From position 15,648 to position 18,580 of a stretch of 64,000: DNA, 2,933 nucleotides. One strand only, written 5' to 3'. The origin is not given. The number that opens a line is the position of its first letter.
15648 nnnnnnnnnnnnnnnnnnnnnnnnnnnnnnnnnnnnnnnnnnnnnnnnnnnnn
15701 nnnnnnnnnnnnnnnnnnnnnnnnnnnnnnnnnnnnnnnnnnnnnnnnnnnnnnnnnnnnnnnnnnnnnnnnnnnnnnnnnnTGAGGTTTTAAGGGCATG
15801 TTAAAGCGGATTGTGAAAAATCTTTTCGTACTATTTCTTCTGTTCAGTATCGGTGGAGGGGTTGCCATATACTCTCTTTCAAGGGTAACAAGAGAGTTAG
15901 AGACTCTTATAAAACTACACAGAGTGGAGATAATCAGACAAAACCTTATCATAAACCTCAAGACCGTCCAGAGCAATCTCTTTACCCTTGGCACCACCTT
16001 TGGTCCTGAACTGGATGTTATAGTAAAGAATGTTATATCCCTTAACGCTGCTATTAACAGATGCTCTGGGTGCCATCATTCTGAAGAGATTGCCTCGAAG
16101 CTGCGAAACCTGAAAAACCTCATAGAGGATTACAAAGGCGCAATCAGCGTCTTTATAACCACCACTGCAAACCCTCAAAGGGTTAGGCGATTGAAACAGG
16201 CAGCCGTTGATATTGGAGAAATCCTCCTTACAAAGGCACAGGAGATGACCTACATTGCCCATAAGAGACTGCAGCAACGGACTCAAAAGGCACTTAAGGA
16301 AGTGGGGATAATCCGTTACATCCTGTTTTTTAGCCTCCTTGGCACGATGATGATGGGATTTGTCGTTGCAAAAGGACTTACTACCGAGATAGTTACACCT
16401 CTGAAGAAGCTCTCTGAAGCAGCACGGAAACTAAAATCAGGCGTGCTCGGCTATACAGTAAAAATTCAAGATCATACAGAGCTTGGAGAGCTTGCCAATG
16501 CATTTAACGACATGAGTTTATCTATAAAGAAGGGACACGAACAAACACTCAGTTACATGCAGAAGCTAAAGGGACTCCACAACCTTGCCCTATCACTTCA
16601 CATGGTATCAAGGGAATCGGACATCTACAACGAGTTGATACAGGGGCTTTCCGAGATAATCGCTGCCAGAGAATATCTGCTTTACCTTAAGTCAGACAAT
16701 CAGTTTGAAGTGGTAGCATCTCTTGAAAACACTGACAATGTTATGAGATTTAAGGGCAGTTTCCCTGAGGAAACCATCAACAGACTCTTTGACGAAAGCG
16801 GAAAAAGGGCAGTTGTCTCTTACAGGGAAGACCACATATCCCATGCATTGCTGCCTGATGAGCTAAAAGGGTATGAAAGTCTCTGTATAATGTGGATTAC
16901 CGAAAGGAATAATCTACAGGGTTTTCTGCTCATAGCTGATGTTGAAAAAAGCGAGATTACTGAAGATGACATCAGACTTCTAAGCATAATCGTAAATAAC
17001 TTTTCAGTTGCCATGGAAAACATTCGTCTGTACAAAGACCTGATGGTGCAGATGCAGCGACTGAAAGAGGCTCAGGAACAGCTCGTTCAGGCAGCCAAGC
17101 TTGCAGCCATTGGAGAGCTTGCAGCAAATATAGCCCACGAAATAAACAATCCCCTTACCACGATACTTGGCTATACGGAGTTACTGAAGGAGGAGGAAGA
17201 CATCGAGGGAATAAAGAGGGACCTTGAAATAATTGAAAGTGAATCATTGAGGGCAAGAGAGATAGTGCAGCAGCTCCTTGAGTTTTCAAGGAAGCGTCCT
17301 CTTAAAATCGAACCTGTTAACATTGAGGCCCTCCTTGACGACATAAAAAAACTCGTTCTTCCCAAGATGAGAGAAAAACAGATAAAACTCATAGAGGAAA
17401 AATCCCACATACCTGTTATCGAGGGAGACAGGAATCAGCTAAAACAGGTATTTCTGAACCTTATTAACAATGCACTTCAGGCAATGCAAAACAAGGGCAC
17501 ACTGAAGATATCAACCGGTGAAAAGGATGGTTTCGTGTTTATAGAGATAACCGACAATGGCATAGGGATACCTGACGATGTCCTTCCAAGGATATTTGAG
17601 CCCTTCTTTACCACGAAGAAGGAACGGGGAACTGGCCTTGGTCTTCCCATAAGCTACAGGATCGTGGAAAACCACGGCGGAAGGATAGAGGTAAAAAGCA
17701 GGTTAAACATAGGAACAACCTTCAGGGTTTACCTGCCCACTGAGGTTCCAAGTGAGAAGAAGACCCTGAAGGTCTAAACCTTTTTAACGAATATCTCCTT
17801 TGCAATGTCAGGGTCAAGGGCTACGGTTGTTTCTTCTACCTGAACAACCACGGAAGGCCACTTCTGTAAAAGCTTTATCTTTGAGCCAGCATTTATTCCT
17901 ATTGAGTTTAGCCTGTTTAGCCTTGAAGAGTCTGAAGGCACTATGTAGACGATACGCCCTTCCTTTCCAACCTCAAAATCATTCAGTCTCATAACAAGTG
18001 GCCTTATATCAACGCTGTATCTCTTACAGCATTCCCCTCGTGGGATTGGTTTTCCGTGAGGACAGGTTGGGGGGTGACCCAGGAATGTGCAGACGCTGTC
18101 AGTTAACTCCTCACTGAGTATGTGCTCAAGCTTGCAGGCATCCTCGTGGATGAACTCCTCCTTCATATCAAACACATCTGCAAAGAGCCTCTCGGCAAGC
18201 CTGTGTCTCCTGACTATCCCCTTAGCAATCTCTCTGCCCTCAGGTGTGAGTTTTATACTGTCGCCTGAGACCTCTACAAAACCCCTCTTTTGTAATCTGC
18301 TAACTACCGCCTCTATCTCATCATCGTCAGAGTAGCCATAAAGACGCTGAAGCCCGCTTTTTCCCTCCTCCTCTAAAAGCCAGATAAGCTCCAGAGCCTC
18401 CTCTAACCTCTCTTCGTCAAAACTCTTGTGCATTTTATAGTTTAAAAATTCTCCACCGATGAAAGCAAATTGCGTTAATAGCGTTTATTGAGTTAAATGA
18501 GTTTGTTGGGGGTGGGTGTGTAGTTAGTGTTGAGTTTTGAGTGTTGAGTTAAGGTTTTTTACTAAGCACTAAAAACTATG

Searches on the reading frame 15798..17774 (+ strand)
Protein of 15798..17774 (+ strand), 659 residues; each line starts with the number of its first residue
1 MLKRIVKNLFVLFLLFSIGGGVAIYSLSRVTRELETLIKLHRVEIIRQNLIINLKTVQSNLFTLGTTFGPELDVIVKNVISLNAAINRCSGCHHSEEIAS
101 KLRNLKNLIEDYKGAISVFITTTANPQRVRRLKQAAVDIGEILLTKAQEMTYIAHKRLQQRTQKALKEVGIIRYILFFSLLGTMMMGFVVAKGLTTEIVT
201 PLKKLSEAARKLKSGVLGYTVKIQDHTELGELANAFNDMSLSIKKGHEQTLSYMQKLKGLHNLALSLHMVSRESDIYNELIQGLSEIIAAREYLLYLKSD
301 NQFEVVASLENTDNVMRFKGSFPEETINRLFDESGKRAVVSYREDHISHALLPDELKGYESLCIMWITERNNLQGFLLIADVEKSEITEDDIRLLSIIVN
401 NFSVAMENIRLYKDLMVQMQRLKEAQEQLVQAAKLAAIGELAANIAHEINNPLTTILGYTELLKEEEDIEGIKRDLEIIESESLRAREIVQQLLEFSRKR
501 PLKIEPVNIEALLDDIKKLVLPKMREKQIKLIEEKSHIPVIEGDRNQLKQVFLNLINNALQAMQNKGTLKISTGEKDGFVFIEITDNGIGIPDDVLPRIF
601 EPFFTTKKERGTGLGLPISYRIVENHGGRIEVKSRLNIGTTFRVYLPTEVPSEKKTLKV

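Call 4: search_protein_families(library=pfam, proteins=[window:15798-17774:+], max_evalue=1)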
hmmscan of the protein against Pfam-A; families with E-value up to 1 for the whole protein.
window:15798-17774:+ (659 aa): 13 families
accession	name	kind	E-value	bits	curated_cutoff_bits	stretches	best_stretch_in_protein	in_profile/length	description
PF02518.31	HATPase_c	-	2.8e-29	102.2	26.4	1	543-649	1-110/111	Histidine kinase-, DNA gyrase B-, and HSP90-like ATPase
PF00512.31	HisKA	-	1.1e-17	64.3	26.9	1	439-500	3-64/66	His Kinase A (phospho-acceptor) domain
PF00672.30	HAMP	-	4e-11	43.5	25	1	197-244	5-52/53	HAMP domain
PF14501.12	HATPase_c_5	-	3.2e-05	24.2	22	1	548-634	6-90/102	GHKL domain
PF11849.14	DUF3369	-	0.00014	22.6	27.2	1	364-415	119-168/168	Domain of unknown function (DUF3369)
PF13492.12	GAF_3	-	0.00026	21.9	27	1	275-408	4-129/129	GAF domain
PF22610.1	CovS-like_HAMP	-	0.0055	17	27.4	1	203-248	12-57/57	Histidine kinase, HAMP domain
PF00482.28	T2SSF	-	0.0089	16.4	25.2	0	76-190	9-120/125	Type II secretion system (T2SS), protein F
PF13185.12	GAF_2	-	0.037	14.7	28.6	1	275-407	6-136/136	GAF domain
PF01590.32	GAF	-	0.08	13.9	22.4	1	275-405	4-132/133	GAF domain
PF13589.12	HATPase_c_3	-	0.087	13.3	25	1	549-608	4-61/137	Histidine kinase-, DNA gyrase B-, and HSP90-like ATPase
PF13581.12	HATPase_c_2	-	0.21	12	27.4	1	555-626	43-112/127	Histidine kinase-like ATPase domain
PF14807.11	AP4E_app_platf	-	0.44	11.3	27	0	28-63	33-68/100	Adaptin AP4 complex epsilon appendage platform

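Call 5: search_protein_families(library=ncbifam, proteins=[window:15798-17774:+], max_evalue=1)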
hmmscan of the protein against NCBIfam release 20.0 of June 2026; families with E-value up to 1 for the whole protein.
window:15798-17774:+ (659 aa): 95 families (the best 25 are shown)
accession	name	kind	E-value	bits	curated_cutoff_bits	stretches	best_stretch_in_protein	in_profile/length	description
NF008468.0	PRK11360.1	equivalog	2.5e-72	244.2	646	1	421-652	379-612/616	two-component system sensor histidine kinase AtoS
NF010411.0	PRK13837.1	equivalog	6.8e-62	209.6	647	1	388-652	407-679/828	two-component system VirA-like sensor kinase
NF007688.0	PRK10364.1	equivalog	9.9e-54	182.8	479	1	420-652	221-455/460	two-component system sensor histidine kinase ZraS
NF046044.1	PnpS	equivalog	1.5e-53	182.2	400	2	440-647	172-390/390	two-component system histidine kinase PnpS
NF038348.1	T2SS_HK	subfamily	5.6e-50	170.3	450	2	468-648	389-573/574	histidine kinase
NF052574.1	HisKinEspCMyxo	equivalog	6.7e-47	160.1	1200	1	421-651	400-640/785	serine histidine kinase EspC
NF046020.1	HisKinCckABruc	equivalog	8.7e-47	159.5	1000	1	416-656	458-715/868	cell cycle histidine kinase CckA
NF033092.0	HK_WalK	equivalog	3.2e-46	158.1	725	2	440-647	374-593/594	cell wall metabolism sensor histidine kinase WalK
TIGR02956.1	TMAO_torS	equivalog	1.9e-43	148.7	676.5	2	440-654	466-688/967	TMAO reductase system sensor histidine kinase/response regulator TorS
NF046026.1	HisKinCckACaul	equivalog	2.2e-43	148.3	1000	1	416-656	280-540/678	cell cycle histidine kinase CckA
NF010076.0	PRK13557.1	subfamily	9.9e-43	146.3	631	1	418-652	143-398/540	histidine kinase famiy protein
NF053867.1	SprKinKinDBac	equivalog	4.1e-42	144.3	775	1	411-648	261-497/500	sporulation kinase KinD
TIGR02966.1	phoR_proteo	equivalog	1.4e-41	142.6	334.2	1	441-645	117-332/333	phosphate regulon sensor histidine kinase PhoR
NF041777.1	sens_FixL_Rhizob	equivalog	2.6e-39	135.2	850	1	420-648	244-481/485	sensor protein FixL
NF008312.0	PRK11100.1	equivalog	2.8e-38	132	356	1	413-649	230-475/477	two-component system sensor histidine kinase CreC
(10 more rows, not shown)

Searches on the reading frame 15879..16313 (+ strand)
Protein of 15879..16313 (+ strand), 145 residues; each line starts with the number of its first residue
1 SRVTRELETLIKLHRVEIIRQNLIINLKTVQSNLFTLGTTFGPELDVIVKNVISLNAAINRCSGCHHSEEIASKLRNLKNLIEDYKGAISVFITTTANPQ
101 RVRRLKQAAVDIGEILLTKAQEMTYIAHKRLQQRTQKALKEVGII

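Call 65: search_solved_structures(query=A3, max_evalue=10)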
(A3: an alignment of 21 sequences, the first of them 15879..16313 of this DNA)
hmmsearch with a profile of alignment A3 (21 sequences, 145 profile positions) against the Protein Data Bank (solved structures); distinct sequences matched with E-value up to 10: 11.
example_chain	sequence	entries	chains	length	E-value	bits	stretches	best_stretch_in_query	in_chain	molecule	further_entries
7y9n_A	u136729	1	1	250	0.023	17.7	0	27-67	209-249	Spike protein S2',5HB-H2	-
5m1q_A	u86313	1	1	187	0.024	17.7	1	33-89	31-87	Phage terminase large subunit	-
5m1f_A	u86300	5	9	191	0.025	17.6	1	33-89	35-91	Phage terminase large subunit | Terminase large subunit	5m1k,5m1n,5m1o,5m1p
5tge_A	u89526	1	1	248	0.064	16.3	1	33-89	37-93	Phage terminase large subunit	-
9smy_A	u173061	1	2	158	0.17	14.9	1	54-134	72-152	HAMP domain-containing protein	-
7nen_A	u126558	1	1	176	0.18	14.8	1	34-77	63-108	Outer surface protein C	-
1wyy_A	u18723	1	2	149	0.23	14.5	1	27-63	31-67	E2 Glycoprotein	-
1wnc_A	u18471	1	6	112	0.51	13.4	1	27-60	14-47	E2 glycoprotein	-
3g7c_A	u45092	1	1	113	1.2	12.2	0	69-108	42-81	Occludin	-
1wpa_A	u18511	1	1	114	1.2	12.1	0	69-108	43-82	Occludin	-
1ge9_A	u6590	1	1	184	2.6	11.1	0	43-93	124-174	RIBOSOME RECYCLING FACTOR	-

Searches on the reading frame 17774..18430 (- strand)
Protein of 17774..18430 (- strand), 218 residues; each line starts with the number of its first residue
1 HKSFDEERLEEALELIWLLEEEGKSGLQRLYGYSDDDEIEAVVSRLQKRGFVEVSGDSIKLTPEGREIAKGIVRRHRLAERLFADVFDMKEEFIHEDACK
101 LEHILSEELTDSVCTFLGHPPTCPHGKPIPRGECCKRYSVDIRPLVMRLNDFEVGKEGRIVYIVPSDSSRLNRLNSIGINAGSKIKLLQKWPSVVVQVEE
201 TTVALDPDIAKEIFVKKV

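Call 28: search_protein_families(library=pfam, proteins=[window:17774-18430:-], max_evalue=0.01)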
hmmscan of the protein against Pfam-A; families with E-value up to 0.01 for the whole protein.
window:17774-18430:- (218 aa): 4 families
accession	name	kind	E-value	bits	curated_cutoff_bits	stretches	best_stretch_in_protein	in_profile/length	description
PF02742.21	Fe_dep_repr_C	-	8.2e-30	103.1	27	1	62-131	1-70/70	Iron dependent repressor, metal binding and dimerisation domain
PF04023.20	FeoA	-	6.5e-15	55.4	23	1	147-216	1-73/74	FeoA domain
PF18357.7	DtxR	-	0.0012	19.5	25.9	1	163-216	25-78/79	Diphteria toxin repressor SH3 domain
PF09821.14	AAA_assoc_C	-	0.0013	19.7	27.6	1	35-78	10-55/119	C-terminal AAA-associated domain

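Call 89: search_protein_families(library=ncbifam, proteins=[window:17774-18430:-], max_evalue=0.001)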
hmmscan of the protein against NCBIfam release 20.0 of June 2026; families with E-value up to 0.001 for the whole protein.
window:17774-18430:- (218 aa): 4 families
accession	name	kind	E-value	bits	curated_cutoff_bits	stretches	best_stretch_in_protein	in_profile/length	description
NF053665.1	TransRegDtxRActin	equivalog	1.1e-27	97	290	1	39-217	41-232/233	iron-dependent transcriptional repressor DtxR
NF047407.1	TransRegMntRTherm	equivalog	6.3e-26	91.4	350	1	43-217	53-225/227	manganese-dependent transcriptional regulator MntR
NF008273.0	PRK11050.1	equivalog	2.5e-07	30.5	153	1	41-116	73-148/156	manganese-binding transcriptional regulator MntR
NF003025.0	PRK03902.1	equivalog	2.5e-05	24.3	138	1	42-113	42-113/142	transcriptional regulator MntR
